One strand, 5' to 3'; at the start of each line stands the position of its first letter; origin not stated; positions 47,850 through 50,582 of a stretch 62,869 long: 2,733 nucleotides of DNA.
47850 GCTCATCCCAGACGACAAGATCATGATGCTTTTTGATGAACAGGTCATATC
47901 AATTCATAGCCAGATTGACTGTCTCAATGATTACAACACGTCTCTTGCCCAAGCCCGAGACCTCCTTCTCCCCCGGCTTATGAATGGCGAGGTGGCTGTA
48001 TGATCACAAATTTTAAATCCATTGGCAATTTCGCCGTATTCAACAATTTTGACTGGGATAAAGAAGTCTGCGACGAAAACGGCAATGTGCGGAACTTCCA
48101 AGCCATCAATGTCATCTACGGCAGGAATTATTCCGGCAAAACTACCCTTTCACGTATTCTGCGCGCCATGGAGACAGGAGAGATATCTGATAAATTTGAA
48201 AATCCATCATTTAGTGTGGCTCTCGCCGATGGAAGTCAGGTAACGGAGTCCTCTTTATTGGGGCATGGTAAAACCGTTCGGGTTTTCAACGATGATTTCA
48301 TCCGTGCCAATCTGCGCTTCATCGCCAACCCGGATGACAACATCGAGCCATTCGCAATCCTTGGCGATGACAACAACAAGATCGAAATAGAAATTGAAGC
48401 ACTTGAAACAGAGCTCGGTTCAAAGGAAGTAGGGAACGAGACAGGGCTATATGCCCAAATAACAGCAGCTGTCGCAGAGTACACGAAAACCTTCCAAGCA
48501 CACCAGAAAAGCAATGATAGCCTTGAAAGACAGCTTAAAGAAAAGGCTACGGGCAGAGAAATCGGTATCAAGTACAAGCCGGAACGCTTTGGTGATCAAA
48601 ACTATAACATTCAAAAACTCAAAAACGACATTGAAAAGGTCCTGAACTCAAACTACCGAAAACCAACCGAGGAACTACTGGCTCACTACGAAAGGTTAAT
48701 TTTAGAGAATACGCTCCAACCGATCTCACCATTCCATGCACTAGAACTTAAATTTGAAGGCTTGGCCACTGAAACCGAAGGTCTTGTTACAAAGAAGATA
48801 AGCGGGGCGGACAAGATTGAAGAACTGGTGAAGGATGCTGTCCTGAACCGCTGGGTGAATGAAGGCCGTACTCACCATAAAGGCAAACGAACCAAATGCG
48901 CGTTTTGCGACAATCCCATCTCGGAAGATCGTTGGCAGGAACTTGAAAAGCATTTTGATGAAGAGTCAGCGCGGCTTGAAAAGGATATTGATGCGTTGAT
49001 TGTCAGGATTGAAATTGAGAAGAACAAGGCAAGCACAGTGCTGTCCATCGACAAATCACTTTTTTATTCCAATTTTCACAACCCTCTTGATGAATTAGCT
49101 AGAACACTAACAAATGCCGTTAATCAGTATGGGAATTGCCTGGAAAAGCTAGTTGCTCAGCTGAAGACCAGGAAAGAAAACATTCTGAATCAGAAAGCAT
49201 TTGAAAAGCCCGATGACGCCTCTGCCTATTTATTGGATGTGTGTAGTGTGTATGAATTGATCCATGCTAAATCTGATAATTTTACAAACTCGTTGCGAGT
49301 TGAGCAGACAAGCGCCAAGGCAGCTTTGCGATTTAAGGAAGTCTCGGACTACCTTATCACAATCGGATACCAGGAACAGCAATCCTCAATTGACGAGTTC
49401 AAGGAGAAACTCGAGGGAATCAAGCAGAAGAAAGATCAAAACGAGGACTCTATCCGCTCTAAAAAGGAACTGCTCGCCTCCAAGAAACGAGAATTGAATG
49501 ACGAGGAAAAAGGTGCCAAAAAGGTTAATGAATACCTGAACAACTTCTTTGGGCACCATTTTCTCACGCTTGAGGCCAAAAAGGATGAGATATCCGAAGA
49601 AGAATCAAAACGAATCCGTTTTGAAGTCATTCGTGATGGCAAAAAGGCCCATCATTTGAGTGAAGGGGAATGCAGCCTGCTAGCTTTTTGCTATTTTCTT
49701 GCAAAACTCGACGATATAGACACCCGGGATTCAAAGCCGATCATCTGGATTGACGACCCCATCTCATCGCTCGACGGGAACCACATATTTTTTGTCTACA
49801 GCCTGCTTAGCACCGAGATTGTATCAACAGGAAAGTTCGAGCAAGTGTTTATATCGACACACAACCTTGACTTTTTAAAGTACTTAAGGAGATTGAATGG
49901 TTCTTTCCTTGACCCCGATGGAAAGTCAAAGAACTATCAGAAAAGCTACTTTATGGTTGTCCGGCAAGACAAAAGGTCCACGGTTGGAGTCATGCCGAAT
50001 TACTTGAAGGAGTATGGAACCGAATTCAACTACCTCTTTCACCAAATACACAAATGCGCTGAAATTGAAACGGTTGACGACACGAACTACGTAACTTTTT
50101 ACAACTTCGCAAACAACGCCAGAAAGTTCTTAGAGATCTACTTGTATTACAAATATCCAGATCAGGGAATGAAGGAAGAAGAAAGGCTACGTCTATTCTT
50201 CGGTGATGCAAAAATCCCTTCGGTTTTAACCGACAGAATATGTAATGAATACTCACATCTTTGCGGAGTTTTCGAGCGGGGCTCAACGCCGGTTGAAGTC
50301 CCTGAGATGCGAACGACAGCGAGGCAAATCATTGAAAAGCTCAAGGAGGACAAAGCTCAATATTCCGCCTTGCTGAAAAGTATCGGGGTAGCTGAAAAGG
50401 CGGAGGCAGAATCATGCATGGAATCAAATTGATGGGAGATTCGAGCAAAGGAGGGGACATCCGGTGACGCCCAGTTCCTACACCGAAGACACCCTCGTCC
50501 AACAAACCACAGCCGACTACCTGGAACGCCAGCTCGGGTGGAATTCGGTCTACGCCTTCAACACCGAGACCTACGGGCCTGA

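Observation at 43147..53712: Five-gene Type I R-M operon carrying two embedded non-R-M genes: candidate layered defence module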

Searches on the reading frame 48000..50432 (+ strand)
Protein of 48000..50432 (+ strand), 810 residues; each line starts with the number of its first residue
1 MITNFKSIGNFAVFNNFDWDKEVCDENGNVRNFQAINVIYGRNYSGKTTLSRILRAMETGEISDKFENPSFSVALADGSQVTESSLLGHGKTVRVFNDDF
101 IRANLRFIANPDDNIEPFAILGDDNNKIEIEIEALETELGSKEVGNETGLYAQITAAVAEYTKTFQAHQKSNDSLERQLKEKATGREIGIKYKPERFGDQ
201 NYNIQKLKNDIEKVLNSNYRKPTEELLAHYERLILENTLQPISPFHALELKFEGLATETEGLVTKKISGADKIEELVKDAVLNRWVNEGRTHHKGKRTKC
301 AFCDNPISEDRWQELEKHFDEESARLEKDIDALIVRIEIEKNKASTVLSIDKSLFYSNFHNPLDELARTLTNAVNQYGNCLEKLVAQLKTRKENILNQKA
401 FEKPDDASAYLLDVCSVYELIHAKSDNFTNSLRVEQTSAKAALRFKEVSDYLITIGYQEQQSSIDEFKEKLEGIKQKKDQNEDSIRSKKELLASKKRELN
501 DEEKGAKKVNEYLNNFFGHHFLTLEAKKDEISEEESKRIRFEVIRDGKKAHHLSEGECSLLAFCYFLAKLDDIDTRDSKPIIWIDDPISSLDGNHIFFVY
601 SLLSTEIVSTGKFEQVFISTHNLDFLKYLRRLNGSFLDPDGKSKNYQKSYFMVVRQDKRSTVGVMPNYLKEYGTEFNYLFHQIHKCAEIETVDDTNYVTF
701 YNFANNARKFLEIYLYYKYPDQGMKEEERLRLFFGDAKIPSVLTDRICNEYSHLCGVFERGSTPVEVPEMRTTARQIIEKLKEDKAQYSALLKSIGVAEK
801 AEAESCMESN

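Call 3: search_protein_families(library=pfam, proteins=[window:48000-50432:+], max_evalue=0.01)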
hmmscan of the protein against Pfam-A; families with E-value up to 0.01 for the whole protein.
window:48000-50432:+ (810 aa): 3 families
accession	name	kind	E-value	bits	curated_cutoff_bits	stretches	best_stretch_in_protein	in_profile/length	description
PF13166.12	AAA_13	-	2.7e-128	430.1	36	1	27-778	9-712/713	AAA domain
PF13304.12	AAA_21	-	2.1e-06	28.4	27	0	548-623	233-300/304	AAA domain, putative AbiEii toxin, Type IV TA system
PF02463.25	SMC_N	-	5e-06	26.5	40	1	371-640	135-216/220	RecF/RecN/SMC N terminal domain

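Call 4: search_protein_families(library=padloc, proteins=[window:48000-50432:+], max_evalue=0.01)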
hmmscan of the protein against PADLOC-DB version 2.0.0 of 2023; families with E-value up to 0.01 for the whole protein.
window:48000-50432:+ (810 aa): 16 families
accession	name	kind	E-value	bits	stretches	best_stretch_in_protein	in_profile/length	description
PDLC04887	PDC-S06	-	0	1021.6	1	1-799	1-787/790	-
PDLC04894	PDC-S06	-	7.5e-113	376.5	1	1-793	1-736/740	-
PDLC04896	PDC-S06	-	1.1e-87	293.4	1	1-793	1-729/732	-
PDLC04897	PDC-S06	-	9.9e-71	237.3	1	27-721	16-665/727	-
PDLC04890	PDC-S06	-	9e-48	161.4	1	28-714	18-647/732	-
PDLC04886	PDC-S06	-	3.5e-44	149.7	1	33-666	24-609/727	-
PDLC04898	PDC-S06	-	1.8e-24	84.1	1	39-631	33-616/752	-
PDLC02360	PrrC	-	7.7e-16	56.1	1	501-783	99-342/372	PrrC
PDLC04135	mad3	-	5.4e-11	40.6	1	32-630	19-332/374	mads_3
PDLC04895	PDC-S06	-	4.6e-10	36.6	2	277-622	261-629/784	-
PDLC04893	PDC-S06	-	2.1e-09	34.4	1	297-689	377-750/862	-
PDLC02335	AbiLi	-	2.4e-05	21.6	1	2-670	55-278/326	AbiLi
PDLC04164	AriA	-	3.6e-05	21.4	0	491-622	110-232/253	-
PDLC02980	AriA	-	5.4e-05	21.3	2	473-624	130-301/304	-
PDLC04214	HEC-02A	-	0.00014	19.3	0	26-60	14-49/338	-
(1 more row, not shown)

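Call 5: search_protein_families(library=ncbifam, proteins=[window:48000-50432:+], max_evalue=0.01)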
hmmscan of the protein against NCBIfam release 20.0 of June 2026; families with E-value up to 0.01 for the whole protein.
window:48000-50432:+ (810 aa): 3 families
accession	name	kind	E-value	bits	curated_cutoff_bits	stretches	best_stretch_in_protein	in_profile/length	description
NF045487.1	ASRP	equivalog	2.3e-05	23.2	300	1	36-596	16-572/593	archaea-specific SMC-related protein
TIGR00611.2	recf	equivalog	0.00012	21.4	172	1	543-605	264-329/339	DNA replication/repair protein RecF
NF010068.0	PRK13548.1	equivalog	0.0032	16.6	261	0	547-604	132-187/261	heme ABC transporter ATP-binding protein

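Call 16: find_homologous_proteins(query=window:48000-50432:+, max_evalue=1e-10)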
Query window:48000-50432:+ (810 aa): 1098 proteins with E <= 1e-10 among 8000 candidates; the best 120 are listed.
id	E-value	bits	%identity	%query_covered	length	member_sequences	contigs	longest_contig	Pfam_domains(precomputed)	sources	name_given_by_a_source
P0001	0.0e+0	1819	100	100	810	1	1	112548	PF02463.26,PF13166.13,PF13304.13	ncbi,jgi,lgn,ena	-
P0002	0.0e+0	1411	80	99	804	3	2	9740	PF13166.13,PF13304.13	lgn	-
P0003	0.0e+0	1396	79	99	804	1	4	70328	PF13166.13,PF13304.13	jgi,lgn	-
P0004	0.0e+0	1393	79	99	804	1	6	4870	PF13166.13,PF13304.13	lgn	-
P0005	0.0e+0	1380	78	99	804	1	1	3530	PF02463.26,PF13166.13,PF13304.13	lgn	-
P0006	0.0e+0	1376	78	99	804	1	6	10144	PF13166.13,PF13304.13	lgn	-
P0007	0.0e+0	1375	77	99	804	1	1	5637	PF02463.26,PF13166.13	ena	-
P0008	0.0e+0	1374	78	99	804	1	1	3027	PF13166.13,PF13304.13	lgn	-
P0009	0.0e+0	1360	77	99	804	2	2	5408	PF13166.13,PF13304.13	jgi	jgi:wobble nucleotide-excising tRNase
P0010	0.0e+0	1359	77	99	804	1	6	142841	PF02463.26,PF13166.13,PF13304.13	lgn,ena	-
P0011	0.0e+0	1351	77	99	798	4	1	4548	PF13166.13,PF13304.13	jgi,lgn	-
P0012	0.0e+0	1349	76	99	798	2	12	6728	PF02463.26,PF13166.13,PF13304.13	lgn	-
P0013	0.0e+0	1347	76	99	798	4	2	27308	PF13166.13,PF13304.13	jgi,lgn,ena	-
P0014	0.0e+0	1337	76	99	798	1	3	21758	PF13166.13,PF13304.13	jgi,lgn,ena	-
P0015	0.0e+0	1333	75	99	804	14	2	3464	PF02463.26,PF13166.13,PF13304.13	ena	-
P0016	0.0e+0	1332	75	99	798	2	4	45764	PF02463.26,PF13166.13,PF13304.13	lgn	-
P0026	0.0e+0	1253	72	98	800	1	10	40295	PF13166.13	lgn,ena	-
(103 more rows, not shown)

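Call 17: find_encoding_contigs(protein=P0001, flank=10000, max_places=4)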
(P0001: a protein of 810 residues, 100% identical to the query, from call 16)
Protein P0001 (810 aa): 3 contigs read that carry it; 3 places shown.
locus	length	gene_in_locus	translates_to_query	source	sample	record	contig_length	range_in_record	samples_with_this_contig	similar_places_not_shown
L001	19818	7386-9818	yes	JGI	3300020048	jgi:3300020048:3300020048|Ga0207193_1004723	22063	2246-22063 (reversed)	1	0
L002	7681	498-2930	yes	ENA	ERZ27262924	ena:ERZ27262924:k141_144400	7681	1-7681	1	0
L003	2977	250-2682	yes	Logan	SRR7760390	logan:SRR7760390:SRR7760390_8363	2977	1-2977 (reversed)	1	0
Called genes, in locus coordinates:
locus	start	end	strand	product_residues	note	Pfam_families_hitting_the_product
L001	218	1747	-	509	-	PF07690:MFS_1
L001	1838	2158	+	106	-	-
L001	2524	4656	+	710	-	-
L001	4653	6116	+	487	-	PF04326:SLFN_AlbA_2, PF13749:HATPase_c_4, PF21247:Fic-like_C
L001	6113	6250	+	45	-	-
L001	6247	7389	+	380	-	PF01420:Methylase_S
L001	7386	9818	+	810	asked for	PF02463:SMC_N (faint), PF13166:AAA_13, PF13304:AAA_21 (faint)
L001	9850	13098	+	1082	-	PF04313:HSDR_N, PF04851:ResIII, PF18766:SWI2_SNF2, PF22679:T1R_D3-like, PF11867:T1RH-like_C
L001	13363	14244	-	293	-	PF23023:Anti-Pycsar_Apyc1, PF12706:Lactamase_B_2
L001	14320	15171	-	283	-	-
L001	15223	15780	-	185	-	PF07719:TPR_2 (faint), PF24575:TPR_Slam (weak), PF13432:TPR_16 (faint), PF13414:TPR_11 (weak), PF14559:TPR_19 (weak), PF13431:TPR_17 (weak)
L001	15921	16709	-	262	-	PF04391:DUF533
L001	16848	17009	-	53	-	-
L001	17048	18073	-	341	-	PF01145:Band_7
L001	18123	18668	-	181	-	-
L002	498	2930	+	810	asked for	PF02463:SMC_N (faint), PF13166:AAA_13, PF13304:AAA_21 (faint)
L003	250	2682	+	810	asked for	PF02463:SMC_N (faint), PF13166:AAA_13, PF13304:AAA_21 (faint)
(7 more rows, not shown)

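Call 19: find_related_loci(query=A2, collection=genome_contigs, flank=10000)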
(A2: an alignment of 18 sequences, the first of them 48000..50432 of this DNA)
Query A2 (810 aa) in genome_contigs; peptide patterns used: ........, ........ (x = any residue, [..] = any of these).
540 stretches matched a pattern; 439 encode a relative of the query (tblastn E <= 1e-3); the best 80 are kept; 80 distinct loci.
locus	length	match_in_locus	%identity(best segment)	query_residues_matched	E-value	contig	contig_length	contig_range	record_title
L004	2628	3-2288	75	36-804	0e+0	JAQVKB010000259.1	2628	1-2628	MAG: Candidatus Izemoplasmatales bacterium isolate STE_77 NODE_147104_length_2628_cov_1.614554_Sandtown_E, whole genome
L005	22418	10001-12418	68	2-808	0e+0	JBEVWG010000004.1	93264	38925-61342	MAG: Candidatus Thiodiazotropha sp. 6PLUC1 c_000000000018, whole genome shotgun sequence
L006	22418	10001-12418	68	2-808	0e+0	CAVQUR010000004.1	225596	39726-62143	MAG: uncultured Gammaproteobacteria bacterium isolate MFD09964.bin.3.18 genome assembly, contig: contig_10745, whole gen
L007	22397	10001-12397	68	2-801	0e+0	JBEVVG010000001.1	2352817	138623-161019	MAG: Candidatus Thiodiazotropha sp. isolate AUST1 L219 c_000000000001, whole genome shotgun sequence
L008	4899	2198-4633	66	1-805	0e+0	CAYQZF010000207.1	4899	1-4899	MAG TPA_asm: uncultured Nitrosomonas sp. isolate SRP262948_co1_185 genome assembly, contig: NODE_19649_length_4899_cov_2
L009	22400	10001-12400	66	1-801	0e+0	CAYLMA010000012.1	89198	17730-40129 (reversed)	MAG TPA_asm: uncultured Sulfuricella sp. isolate SRP302447_co1_56 genome assembly, contig: NODE_859_length_89198_cov_53.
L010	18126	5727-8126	68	8-808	0e+0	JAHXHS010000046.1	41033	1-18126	MAG: Candidatus Thiodiazotropha sp. (ex Epidulcina cf. delphinae) isolate 3502H_Th2 c_000000000065, whole genome shotgun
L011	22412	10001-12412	66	1-805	0e+0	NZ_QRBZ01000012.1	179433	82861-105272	Nitrosomonas oligotropha strain Nm45 Oligotropha_contig000012, whole genome shotgun sequence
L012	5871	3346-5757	63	2-806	0e+0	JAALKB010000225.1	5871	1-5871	MAG: Gammaproteobacteria bacterium isolate MH1_Bin6 NODE_4814_length_5871_cov_7.206499, whole genome shotgun sequence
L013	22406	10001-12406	64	1-803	0e+0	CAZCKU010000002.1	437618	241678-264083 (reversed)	MAG TPA_asm: uncultured Thermodesulfovibrio sp. isolate binchicken_co269_38 genome assembly, contig: NODE_11_length_4376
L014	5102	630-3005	64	1-796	0e+0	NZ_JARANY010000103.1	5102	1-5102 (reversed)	Chromohalobacter sp. 296-RDG contig_103, whole genome shotgun sequence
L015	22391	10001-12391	63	2-799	0e+0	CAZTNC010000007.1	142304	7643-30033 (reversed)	MAG TPA_asm: uncultured Thiotrichales bacterium isolate SRP338948_co1_120 genome assembly, contig: k141_94389, whole gen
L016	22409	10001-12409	62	1-806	0e+0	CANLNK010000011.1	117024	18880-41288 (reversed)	uncultured Thalassotalea sp. isolate 454-G.fasta genome assembly, contig: NODE_11, whole genome shotgun sequence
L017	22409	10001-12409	62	1-806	0e+0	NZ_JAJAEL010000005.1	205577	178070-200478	Thalassolituus alkanivorans strain TMPB967 NODE_5_length_205479_cov_195.560928, whole genome shotgun sequence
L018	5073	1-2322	64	19-796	0e+0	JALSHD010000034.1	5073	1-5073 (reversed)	MAG: Chromatiales bacterium isolate 354-166_metabat1_scaf2bin.070 354-166_scaffold_15388_c1, whole genome shotgun sequen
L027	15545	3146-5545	56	1-802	0e+0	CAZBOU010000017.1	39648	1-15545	MAG TPA_asm: uncultured Caldisericota bacterium isolate SRP241341_co1_202 genome assembly, contig: NODE_1207_length_3964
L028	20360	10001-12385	55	1-797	0e+0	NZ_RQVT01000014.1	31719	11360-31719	Psychroflexus aestuariivivens strain 52073 538, whole genome shotgun sequence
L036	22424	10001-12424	50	1-803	0e+0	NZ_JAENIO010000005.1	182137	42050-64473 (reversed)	Roseibacillus ishigakijimensis strain KCTC 12986 scaffold_5_182138, whole genome shotgun sequence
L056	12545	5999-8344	50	1-797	0e+0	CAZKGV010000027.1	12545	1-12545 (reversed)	MAG TPA_asm: uncultured Acholeplasmataceae bacterium isolate binchicken_co39_59 genome assembly, contig: NODE_12021_leng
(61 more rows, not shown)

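Call 32: search_solved_structures(query=A2, max_evalue=0.01, show_alignments=0)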
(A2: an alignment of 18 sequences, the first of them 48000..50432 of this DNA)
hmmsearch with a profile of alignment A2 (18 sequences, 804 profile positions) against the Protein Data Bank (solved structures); distinct sequences matched with E-value up to 0.01: 0.

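Call 58: search_protein_families(library=pfam, proteins=[L056:2946-4841:+, L027:5574-6911:+, L016:2716-4215:+, L028:525-2165:+, L036:12566-13663:+], max_evalue=0.001)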
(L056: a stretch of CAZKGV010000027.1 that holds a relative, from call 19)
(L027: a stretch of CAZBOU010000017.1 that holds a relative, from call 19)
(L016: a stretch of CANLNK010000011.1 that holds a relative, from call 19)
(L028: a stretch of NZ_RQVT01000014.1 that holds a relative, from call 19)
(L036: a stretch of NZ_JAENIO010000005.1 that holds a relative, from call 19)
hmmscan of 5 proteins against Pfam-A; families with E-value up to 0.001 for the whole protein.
L056:2946-4841:+ (632 aa): 2 families
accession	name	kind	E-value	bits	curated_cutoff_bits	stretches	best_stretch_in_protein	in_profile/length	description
PF04326.19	SLFN_AlbA_2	-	1e-12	49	25.3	1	29-155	1-117/118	Schlafen, AlbA_2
PF13749.12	HATPase_c_4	-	1.8e-09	37.9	26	1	340-424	3-88/89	Putative ATP-dependent DNA helicase recG C-terminal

L027:5574-6911:+ (446 aa): 3 families
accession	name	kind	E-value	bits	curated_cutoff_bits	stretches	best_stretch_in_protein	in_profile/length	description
PF21247.3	Fic-like_C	-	7.4e-27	93.5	27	1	375-437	1-64/64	Filamentation induced by cAMP protein Fic-like, C-terminal domain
PF04326.19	SLFN_AlbA_2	-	3.6e-19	69.9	25.3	1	3-122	1-117/118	Schlafen, AlbA_2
PF13749.12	HATPase_c_4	-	1.8e-13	50.7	26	1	276-339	3-68/89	Putative ATP-dependent DNA helicase recG C-terminal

L016:2716-4215:+ (500 aa): 3 families
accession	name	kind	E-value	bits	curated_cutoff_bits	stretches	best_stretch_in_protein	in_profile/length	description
PF04326.19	SLFN_AlbA_2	-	3.3e-24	86.1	25.3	1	16-125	1-117/118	Schlafen, AlbA_2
PF21247.3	Fic-like_C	-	2e-20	72.9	27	1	417-480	2-64/64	Filamentation induced by cAMP protein Fic-like, C-terminal domain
PF13749.12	HATPase_c_4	-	3.2e-12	46.7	26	1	300-384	4-88/89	Putative ATP-dependent DNA helicase recG C-terminal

L028:525-2165:+ (547 aa): 2 families
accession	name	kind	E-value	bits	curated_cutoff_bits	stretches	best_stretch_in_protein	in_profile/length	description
PF13749.12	HATPase_c_4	-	1.4e-18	67.1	26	1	296-379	3-89/89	Putative ATP-dependent DNA helicase recG C-terminal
PF04326.19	SLFN_AlbA_2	-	5.5e-12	46.7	25.3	1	3-122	1-117/118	Schlafen, AlbA_2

L036:12566-13663:+ (366 aa): 1 family
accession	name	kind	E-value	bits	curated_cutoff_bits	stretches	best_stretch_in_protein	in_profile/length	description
PF04326.19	SLFN_AlbA_2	-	1.4e-13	51.8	25.3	1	7-112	1-117/118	Schlafen, AlbA_2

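Call 59: find_encoding_contigs(protein=P0003, flank=8000, max_places=2)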
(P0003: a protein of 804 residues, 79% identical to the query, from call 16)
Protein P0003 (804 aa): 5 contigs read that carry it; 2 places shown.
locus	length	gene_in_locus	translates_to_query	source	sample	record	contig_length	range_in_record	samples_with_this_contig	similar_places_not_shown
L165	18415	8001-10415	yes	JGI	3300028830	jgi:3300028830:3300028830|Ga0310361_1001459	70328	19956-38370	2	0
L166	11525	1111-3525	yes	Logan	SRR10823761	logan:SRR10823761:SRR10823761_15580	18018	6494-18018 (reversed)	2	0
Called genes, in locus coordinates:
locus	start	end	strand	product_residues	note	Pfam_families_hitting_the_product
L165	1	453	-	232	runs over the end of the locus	PF00106:adh_short, PF01370:Epimerase (weak), PF08659:KR, PF13561:adh_short_C2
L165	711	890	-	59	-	-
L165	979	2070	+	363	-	PF01571:GCV_T, PF08669:GCV_T_C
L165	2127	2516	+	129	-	PF01597:GCV_H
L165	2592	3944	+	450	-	PF02347:GDC-P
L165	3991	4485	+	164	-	PF00578:AhpC-TSA, PF08534:Redoxin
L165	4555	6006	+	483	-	PF02347:GDC-P, PF01212:Beta_elim_lyase (weak), PF00155:Aminotran_1_2 (faint), PF00266:Aminotran_5, PF21478:GcvP2_C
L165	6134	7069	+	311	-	PF00294:PfkB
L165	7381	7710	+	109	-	-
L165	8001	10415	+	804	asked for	PF13166:AAA_13, PF13304:AAA_21 (faint)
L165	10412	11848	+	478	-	PF04326:SLFN_AlbA_2, PF12802:MarR_2 (faint), PF13749:HATPase_c_4, PF13412:HTH_24 (weak)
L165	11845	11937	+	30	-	-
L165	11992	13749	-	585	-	PF00551:Formyl_trans_N (weak), PF02911:Formyl_trans_C, PF00378:ECH_1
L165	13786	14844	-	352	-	PF00586:AIRS, PF02769:AIRS_C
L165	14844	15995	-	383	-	PF01924:HypD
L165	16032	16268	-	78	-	PF01455:HupF_HypC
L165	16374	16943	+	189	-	PF03734:YkuD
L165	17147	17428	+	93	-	PF11839:Alanine_zipper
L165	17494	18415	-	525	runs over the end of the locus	PF00004:AAA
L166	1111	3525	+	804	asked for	PF13166:AAA_13, PF13304:AAA_21 (faint)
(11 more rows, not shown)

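Call 60: find_encoding_contigs(protein=P0010, flank=8000, max_places=2)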
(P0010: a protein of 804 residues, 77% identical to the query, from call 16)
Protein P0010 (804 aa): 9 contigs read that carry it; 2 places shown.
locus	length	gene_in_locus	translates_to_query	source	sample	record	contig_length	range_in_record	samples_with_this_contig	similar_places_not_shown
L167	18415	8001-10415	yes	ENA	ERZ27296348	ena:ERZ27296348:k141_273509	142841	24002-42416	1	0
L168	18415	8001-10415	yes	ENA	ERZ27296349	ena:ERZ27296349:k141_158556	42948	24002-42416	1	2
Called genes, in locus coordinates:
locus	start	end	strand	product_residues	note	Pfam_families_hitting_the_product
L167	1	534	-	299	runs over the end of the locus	PF06834:TraU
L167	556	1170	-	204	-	-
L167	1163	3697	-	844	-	PF11130:TraC_F_IV, PF19044:P-loop_TraG, PF12846:AAA_10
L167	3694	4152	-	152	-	PF09676:TraV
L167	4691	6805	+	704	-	PF12161:HsdM_N, PF02384:N6_Mtase, PF01170:UPF0020 (weak), PF05175:MTS (weak)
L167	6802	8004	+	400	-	PF01420:Methylase_S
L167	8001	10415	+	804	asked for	PF13166:AAA_13, PF13304:AAA_21 (faint), PF02463:SMC_N (weak)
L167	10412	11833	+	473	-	PF04326:SLFN_AlbA_2, PF13412:HTH_24 (faint), PF25212:HVO_A0114 (faint), PF13749:HATPase_c_4, PF12802:MarR_2 (weak)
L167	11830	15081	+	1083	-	PF04313:HSDR_N, PF04851:ResIII, PF18766:SWI2_SNF2, PF22679:T1R_D3-like, PF11867:T1RH-like_C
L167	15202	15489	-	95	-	PF00216:Bac_DNA_binding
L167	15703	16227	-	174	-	PF02518:HATPase_c (weak), PF00072:Response_reg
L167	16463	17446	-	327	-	PF00989:PAS (weak), PF08448:PAS_4 (weak)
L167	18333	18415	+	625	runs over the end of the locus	PF13188:PAS_8 (weak), PF13426:PAS_9 (faint), PF00158:Sigma54_activat, PF14532:Sigma54_activ_2, PF25601:AAA_lid_14, PF02954:HTH_8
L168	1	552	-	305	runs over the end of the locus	PF06834:TraU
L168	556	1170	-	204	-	-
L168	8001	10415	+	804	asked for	PF13166:AAA_13, PF13304:AAA_21 (faint), PF02463:SMC_N (weak)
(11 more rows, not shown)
